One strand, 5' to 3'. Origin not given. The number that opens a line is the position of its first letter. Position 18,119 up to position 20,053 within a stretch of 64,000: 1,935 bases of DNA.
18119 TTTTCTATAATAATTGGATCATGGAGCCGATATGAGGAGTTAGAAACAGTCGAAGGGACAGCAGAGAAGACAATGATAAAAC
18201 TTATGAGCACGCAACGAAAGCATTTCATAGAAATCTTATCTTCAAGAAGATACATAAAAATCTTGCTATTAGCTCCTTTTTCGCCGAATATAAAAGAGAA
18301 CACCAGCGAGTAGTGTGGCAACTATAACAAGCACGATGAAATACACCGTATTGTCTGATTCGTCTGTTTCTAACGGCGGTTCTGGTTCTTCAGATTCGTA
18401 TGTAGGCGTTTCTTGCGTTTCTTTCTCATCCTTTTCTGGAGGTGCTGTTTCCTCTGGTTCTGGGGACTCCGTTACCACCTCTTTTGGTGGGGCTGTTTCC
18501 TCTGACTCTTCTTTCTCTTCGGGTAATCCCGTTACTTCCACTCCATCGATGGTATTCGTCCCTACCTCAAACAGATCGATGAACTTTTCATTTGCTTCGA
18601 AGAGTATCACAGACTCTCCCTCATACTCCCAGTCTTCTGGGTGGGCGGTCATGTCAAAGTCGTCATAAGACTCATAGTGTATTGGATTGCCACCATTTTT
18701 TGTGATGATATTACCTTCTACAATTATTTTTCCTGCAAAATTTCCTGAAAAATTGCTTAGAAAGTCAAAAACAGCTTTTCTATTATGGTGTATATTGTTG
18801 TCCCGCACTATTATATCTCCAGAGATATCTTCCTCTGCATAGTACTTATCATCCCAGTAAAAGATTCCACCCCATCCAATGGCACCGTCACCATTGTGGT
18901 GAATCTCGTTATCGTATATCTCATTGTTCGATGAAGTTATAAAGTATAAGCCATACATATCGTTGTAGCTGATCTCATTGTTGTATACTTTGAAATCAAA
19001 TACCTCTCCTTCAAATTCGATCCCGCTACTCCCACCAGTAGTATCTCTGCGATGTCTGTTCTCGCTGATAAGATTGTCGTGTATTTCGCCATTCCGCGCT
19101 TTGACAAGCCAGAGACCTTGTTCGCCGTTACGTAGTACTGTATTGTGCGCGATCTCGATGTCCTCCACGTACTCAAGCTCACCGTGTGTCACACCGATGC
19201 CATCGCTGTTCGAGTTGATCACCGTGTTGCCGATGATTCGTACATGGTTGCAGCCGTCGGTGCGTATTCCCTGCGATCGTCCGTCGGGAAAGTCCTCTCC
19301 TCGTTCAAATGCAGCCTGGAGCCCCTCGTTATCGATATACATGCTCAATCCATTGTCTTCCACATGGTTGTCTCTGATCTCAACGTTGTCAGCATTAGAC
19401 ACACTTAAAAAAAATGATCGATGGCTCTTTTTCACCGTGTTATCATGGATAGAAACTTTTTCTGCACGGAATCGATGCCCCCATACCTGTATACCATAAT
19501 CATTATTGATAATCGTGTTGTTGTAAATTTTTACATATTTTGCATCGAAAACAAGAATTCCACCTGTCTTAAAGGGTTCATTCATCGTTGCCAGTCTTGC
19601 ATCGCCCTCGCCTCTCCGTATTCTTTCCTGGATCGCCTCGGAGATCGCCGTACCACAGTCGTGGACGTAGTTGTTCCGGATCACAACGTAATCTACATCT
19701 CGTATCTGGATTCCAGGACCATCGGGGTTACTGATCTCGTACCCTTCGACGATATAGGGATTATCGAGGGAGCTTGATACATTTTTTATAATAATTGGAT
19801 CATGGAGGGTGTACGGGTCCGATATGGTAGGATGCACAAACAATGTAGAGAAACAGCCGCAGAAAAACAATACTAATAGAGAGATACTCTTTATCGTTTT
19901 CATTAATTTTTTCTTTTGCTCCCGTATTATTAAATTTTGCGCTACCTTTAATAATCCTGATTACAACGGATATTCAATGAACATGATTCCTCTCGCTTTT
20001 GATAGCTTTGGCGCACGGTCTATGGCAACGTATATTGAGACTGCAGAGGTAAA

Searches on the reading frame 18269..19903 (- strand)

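Call 72: search_protein_families(library=pfam, max_evalue=0.00001, proteins=[window:18269-19903:-])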
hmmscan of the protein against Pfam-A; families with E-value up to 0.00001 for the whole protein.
window:18269-19903:- (544 aa): 3 families
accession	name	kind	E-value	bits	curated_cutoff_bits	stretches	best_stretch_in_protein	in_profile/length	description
PF13229.12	Beta_helix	-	1.8e-32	112.6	25.9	3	44-188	33-142/158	Right handed beta helix region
PF05048.19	NosD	-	2.2e-19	70.2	23.6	3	210-340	38-152/212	Periplasmic copper-binding protein (NosD)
PF07602.17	DUF1565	-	4.1e-07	30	20.3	0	41-140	98-204/257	Protein of unknown function (DUF1565)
